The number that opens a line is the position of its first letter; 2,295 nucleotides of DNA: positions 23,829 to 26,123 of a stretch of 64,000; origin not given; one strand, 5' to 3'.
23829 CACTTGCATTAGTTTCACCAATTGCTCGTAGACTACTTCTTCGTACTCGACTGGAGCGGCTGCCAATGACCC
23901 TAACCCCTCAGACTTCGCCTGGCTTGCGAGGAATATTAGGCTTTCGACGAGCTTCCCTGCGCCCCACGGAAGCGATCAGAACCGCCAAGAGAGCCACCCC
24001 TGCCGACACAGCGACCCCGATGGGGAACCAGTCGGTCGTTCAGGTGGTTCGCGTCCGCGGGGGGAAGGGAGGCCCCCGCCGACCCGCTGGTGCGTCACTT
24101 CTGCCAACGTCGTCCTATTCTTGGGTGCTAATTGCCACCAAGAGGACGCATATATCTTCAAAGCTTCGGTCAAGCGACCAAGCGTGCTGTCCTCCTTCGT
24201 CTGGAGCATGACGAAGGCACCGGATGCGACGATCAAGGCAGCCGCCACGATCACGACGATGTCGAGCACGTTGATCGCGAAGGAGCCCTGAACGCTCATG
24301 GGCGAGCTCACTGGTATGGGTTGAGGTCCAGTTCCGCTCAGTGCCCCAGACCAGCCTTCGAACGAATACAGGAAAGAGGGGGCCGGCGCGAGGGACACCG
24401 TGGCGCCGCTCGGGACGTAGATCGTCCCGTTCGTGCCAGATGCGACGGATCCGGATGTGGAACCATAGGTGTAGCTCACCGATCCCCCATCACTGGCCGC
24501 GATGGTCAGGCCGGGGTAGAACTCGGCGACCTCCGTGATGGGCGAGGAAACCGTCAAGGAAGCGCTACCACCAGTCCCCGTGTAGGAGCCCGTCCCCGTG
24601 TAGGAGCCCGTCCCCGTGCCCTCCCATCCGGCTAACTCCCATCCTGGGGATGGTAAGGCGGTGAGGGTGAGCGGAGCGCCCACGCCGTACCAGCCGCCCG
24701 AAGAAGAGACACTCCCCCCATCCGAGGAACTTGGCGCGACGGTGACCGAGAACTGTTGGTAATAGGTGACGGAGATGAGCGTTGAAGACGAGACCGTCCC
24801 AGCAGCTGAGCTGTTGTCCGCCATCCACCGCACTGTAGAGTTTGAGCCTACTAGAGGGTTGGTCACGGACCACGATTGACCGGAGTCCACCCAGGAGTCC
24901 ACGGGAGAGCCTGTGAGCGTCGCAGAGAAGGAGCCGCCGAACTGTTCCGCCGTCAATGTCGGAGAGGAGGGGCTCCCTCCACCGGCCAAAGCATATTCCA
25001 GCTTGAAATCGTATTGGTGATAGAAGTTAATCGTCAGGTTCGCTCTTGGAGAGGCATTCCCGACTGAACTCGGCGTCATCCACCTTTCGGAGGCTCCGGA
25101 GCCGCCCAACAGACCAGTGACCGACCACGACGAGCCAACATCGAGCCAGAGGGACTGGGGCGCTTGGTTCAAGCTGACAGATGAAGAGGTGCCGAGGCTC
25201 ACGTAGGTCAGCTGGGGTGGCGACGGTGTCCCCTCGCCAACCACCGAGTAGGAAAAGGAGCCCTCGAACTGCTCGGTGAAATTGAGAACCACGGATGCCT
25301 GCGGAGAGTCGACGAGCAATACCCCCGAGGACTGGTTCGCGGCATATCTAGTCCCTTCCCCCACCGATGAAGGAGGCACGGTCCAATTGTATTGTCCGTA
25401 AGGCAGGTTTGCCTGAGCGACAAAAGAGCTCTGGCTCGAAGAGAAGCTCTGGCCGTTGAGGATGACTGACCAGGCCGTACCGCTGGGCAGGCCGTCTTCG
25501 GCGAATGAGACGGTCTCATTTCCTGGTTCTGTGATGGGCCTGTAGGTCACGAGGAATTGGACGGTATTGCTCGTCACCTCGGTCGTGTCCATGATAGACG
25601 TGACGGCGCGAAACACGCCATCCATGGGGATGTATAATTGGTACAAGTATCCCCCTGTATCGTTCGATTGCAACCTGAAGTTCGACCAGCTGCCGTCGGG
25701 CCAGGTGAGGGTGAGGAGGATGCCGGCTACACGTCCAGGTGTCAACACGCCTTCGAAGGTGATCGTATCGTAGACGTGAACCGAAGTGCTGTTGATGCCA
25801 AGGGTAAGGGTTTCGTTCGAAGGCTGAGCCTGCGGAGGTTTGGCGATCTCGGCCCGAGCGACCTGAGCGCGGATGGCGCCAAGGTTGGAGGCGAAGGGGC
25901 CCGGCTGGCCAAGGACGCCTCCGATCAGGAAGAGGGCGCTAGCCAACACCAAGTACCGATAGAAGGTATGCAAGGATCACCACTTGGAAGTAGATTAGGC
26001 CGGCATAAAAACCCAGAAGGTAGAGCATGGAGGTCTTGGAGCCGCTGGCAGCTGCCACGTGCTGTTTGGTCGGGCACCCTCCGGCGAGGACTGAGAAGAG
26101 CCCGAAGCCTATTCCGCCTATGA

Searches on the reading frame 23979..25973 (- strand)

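Call 68: search_protein_families(library=pfam, proteins=[window:23979-25973:-], max_evalue=0.00001)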
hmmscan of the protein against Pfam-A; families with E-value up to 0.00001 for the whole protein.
window:23979-25973:- (665 aa): 1 family
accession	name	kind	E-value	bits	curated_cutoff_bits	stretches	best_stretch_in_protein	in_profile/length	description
PF18998.6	Flg_new_2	-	4.5e-06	27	23.6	0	411-457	2-47/73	Divergent InlB B-repeat domain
